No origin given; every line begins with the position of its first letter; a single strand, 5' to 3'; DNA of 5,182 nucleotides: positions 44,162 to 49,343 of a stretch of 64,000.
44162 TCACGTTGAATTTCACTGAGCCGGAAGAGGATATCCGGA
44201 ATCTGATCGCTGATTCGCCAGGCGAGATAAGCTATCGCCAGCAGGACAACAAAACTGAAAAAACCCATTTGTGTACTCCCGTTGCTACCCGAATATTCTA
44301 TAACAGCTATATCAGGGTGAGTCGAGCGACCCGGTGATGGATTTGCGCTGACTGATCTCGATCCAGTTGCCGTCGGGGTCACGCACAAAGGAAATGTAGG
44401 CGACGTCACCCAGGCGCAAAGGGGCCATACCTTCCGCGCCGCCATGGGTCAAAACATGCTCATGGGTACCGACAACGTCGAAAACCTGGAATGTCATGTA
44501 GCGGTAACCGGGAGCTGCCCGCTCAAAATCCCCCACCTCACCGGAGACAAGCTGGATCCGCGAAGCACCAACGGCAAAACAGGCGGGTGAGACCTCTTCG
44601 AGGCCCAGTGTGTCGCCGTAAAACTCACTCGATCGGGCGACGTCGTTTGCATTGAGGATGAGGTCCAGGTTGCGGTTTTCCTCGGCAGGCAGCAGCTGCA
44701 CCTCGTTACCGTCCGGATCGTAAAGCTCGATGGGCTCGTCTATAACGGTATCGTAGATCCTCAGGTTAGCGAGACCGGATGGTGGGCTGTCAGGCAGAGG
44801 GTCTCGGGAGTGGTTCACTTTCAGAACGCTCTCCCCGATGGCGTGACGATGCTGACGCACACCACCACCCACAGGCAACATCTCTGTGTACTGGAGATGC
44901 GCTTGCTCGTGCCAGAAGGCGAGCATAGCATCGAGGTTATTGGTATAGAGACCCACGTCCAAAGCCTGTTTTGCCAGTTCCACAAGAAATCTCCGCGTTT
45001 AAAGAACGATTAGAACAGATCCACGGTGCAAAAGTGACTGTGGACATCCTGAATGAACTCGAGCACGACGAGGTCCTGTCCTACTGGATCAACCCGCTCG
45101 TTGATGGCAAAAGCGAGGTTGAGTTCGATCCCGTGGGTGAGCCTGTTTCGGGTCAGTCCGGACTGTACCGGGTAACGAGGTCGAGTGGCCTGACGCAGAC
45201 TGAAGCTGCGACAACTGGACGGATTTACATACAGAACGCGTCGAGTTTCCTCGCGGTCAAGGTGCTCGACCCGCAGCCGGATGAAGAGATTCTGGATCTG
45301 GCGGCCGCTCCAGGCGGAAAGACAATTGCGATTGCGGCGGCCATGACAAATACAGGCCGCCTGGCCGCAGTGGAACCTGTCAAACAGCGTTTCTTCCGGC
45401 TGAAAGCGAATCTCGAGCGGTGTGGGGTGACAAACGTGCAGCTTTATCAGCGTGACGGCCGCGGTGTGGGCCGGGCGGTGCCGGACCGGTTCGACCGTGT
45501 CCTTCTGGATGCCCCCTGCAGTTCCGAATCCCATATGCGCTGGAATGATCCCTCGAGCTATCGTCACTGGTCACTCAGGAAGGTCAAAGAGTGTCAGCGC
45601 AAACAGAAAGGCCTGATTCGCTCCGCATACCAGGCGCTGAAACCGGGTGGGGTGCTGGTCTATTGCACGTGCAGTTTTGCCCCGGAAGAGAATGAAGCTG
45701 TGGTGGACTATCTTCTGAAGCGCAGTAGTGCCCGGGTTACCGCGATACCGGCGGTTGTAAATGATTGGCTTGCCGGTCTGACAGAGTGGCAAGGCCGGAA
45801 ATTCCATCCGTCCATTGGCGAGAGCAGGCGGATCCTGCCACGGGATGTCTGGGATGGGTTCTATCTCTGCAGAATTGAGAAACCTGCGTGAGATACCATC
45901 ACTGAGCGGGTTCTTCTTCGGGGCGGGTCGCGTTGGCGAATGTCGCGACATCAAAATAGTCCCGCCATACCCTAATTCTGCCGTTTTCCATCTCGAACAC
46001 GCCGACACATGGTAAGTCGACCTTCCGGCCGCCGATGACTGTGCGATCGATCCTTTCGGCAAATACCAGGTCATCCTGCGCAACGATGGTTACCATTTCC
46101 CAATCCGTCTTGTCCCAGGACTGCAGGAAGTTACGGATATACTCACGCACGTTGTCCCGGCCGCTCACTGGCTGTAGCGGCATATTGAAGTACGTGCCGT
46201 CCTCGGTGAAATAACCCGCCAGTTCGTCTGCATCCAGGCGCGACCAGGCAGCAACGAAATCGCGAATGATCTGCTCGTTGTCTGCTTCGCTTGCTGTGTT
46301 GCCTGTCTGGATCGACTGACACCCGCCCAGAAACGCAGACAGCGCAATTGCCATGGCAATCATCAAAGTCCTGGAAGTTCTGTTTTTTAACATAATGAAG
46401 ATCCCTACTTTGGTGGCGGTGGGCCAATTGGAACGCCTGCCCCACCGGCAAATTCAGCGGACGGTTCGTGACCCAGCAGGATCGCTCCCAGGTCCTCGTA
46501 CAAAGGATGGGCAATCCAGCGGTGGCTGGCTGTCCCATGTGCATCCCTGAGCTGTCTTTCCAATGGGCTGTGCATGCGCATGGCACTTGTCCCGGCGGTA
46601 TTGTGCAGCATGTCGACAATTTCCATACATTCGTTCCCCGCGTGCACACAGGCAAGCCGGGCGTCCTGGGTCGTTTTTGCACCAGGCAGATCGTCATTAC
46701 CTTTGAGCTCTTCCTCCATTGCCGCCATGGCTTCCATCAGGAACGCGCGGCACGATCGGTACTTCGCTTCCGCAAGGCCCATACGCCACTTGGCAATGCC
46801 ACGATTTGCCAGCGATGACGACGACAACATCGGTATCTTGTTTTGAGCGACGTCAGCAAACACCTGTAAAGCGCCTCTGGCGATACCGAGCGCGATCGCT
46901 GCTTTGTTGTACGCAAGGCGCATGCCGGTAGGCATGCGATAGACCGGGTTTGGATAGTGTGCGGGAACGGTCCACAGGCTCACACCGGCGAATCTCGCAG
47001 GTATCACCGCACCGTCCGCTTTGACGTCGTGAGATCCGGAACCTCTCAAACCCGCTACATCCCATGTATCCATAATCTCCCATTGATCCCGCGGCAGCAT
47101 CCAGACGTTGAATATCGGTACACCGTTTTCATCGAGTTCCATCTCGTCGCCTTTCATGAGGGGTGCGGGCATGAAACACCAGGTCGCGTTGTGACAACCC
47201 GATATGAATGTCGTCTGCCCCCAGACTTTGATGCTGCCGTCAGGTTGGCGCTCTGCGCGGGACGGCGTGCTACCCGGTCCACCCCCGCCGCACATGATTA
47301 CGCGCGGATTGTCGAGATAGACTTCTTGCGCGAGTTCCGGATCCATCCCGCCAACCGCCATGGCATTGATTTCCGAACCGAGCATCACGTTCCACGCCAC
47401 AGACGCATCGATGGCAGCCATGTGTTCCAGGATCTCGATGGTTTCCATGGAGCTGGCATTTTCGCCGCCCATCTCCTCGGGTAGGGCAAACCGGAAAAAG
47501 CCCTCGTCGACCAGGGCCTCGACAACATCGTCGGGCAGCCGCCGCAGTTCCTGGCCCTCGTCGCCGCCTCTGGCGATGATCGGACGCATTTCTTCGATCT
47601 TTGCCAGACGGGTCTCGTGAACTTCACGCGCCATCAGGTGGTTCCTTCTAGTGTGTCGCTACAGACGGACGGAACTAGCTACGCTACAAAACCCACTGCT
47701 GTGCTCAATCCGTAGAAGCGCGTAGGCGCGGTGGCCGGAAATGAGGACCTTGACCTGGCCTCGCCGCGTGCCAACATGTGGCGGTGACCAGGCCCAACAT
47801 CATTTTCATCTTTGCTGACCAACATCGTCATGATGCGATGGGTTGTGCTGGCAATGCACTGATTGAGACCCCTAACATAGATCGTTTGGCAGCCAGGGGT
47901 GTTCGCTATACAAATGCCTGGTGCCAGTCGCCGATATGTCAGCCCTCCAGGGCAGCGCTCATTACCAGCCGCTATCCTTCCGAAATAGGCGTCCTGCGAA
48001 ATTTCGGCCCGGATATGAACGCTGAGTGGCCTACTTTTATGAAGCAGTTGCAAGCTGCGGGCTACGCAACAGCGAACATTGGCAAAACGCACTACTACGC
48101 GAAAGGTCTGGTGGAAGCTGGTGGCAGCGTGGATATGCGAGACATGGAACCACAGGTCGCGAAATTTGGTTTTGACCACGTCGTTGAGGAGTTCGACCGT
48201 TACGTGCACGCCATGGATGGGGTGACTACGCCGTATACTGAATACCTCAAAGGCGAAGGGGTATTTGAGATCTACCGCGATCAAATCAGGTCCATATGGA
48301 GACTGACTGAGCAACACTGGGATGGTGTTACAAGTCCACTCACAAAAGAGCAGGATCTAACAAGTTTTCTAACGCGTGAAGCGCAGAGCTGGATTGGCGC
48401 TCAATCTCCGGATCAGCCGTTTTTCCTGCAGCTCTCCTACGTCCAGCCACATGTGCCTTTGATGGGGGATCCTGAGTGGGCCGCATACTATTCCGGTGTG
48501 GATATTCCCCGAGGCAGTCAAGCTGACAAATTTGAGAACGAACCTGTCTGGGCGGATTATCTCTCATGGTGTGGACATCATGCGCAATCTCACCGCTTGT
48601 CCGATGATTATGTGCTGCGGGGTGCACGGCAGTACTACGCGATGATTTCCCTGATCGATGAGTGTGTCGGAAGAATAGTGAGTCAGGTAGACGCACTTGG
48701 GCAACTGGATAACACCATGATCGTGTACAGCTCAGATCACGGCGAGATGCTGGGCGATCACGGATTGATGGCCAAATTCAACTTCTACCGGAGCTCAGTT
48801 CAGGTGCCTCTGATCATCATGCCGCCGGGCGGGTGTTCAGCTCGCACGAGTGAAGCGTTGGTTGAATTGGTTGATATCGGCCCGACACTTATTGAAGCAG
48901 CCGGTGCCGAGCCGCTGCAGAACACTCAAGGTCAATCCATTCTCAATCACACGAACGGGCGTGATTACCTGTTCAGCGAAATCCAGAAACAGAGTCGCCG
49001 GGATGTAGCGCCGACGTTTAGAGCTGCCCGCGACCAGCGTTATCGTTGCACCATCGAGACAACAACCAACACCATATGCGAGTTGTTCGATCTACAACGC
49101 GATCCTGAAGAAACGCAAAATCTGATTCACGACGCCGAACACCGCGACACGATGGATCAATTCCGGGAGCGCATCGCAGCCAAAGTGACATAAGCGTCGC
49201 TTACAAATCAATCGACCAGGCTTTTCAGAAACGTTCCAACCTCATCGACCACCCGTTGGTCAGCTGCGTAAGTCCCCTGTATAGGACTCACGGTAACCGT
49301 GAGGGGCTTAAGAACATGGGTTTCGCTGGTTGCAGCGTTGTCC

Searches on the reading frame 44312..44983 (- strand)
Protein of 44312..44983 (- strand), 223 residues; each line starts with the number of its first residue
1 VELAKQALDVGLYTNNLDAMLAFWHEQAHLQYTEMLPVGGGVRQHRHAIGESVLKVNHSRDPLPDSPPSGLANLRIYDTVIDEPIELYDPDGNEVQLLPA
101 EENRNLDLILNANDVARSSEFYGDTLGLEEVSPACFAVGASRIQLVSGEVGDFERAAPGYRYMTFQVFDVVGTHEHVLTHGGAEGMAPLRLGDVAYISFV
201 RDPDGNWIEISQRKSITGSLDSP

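Call 29: search_protein_families(library=pfam, proteins=[window:44312-44983:-], max_evalue=0.0001)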
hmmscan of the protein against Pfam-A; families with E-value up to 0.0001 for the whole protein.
window:44312-44983:- (223 aa): 1 family
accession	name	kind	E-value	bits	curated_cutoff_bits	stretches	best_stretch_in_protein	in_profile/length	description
PF00903.31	Glyoxalase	-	1.9e-13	51.3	20.6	1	110-210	7-121/121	Glyoxalase/Bleomycin resistance protein/Dioxygenase superfamily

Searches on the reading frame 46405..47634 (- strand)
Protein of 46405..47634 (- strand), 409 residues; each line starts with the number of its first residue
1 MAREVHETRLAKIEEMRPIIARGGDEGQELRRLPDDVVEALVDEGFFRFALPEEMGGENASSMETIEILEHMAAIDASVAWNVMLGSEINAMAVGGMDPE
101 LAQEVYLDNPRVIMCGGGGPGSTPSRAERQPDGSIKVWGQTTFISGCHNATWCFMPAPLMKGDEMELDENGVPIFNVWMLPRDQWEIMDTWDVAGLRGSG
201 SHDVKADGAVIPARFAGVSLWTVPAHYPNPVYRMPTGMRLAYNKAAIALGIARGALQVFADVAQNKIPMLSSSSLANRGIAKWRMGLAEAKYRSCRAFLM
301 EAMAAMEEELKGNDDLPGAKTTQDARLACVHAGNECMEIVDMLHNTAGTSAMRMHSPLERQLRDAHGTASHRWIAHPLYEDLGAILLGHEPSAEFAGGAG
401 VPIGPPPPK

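Call 30: search_protein_families(library=pfam, proteins=[window:46405-47634:-], max_evalue=0.0001)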
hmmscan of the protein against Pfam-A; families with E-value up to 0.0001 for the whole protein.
window:46405-47634:- (409 aa): 2 families
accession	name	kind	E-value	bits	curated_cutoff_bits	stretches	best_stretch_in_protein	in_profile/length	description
PF08028.16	Acyl-CoA_dh_2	-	4.7e-23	82.4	22.7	1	245-373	4-131/134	Acyl-CoA dehydrogenase, C-terminal domain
PF02771.21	Acyl-CoA_dh_N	-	2.3e-07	31.6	22.9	1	29-92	28-91/113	Acyl-CoA dehydrogenase, N-terminal domain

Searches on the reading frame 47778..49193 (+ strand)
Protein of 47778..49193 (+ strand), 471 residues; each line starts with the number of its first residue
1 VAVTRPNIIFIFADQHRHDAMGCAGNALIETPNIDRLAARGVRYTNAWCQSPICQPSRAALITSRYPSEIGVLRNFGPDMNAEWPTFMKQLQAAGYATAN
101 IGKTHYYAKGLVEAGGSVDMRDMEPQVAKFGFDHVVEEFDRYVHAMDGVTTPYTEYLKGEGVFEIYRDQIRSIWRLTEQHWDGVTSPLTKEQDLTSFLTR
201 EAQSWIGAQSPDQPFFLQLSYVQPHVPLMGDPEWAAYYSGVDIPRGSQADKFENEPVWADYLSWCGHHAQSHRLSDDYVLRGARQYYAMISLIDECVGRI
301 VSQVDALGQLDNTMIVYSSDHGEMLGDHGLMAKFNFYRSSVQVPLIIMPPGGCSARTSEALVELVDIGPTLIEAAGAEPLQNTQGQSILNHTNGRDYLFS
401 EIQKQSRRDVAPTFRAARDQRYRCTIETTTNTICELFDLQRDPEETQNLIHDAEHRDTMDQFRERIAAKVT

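Call 30: search_protein_families(library=pfam, proteins=[window:47778-49193:+], max_evalue=0.0001)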
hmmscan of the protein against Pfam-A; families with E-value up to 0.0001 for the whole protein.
window:47778-49193:+ (471 aa): 3 families
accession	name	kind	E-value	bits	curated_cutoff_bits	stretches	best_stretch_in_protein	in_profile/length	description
PF00884.28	Sulfatase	-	1.7e-52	179.1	25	1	6-377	1-301/301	Sulfatase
PF16347.10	SGSH_C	-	1.2e-17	64.9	29.3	1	326-468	1-150/154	N-sulphoglucosamine sulphohydrolase, C-terminal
PF01663.27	Phosphodiest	-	3.1e-06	27.5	23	0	30-76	19-66/342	Type I phosphodiesterase / nucleotide pyrophosphatase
